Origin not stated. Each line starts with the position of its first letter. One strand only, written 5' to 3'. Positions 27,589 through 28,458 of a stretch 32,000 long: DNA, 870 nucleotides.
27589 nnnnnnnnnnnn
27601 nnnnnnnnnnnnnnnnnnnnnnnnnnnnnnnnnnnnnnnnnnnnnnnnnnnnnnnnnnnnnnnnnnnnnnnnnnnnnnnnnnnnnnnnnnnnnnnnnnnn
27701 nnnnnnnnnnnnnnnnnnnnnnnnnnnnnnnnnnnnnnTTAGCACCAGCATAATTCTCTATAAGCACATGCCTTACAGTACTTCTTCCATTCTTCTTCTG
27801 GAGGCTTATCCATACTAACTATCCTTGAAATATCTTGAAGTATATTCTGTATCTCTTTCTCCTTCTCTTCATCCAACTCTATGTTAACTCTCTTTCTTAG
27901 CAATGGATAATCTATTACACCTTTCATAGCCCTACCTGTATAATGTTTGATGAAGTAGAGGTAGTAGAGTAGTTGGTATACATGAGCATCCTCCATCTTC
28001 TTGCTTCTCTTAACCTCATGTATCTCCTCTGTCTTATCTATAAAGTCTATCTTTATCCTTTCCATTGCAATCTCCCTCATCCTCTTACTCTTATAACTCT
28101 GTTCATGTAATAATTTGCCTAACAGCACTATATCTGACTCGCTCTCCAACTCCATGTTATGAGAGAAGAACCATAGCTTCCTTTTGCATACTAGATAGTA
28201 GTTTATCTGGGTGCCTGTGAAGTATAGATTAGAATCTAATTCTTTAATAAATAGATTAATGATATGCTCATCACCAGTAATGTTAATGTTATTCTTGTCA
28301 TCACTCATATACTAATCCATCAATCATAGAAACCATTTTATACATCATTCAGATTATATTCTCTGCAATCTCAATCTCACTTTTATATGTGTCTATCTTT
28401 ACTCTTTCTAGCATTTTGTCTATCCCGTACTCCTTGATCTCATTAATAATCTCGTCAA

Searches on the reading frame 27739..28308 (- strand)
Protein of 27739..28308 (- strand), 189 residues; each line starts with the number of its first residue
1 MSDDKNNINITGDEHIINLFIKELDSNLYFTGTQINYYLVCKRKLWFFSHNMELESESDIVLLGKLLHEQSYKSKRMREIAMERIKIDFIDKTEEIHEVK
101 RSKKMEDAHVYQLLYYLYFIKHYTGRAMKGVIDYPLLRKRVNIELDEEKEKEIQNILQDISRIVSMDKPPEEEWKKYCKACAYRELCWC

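Call 7: search_protein_families(library=ncbifam, proteins=[window:27739-28308:-], max_evalue=0.01)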
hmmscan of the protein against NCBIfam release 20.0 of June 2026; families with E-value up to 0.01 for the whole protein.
window:27739-28308:- (189 aa): 3 families
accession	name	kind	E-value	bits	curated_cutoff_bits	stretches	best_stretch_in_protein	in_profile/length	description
TIGR00372.1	cas4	equivalog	1.3e-28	100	65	1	31-188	2-179/180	CRISPR-associated protein Cas4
NF049935.1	cas4g_cas1g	exception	3.9e-07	28.9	560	1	103-187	104-189/546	CRISPR-associated endonuclease Cas4g/Cas1g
TIGR04328.1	cas4_PREFRAN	exception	0.00067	19.7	70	1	83-187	71-175/178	type V CRISPR-associated protein Cas4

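Call 8: search_protein_families(library=pfam, proteins=[window:27739-28308:-], max_evalue=0.01)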
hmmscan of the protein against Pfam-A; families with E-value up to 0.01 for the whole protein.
window:27739-28308:- (189 aa): 2 families
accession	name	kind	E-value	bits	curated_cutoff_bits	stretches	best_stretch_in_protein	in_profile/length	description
PF01930.23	Cas_Cas4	-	5.2e-56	189.6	22.7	1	31-189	1-160/160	Domain of unknown function DUF83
PF12705.13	PDDEXK_1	-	4.3e-05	24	22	1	77-187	110-246/247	PD-(D/E)XK nuclease superfamily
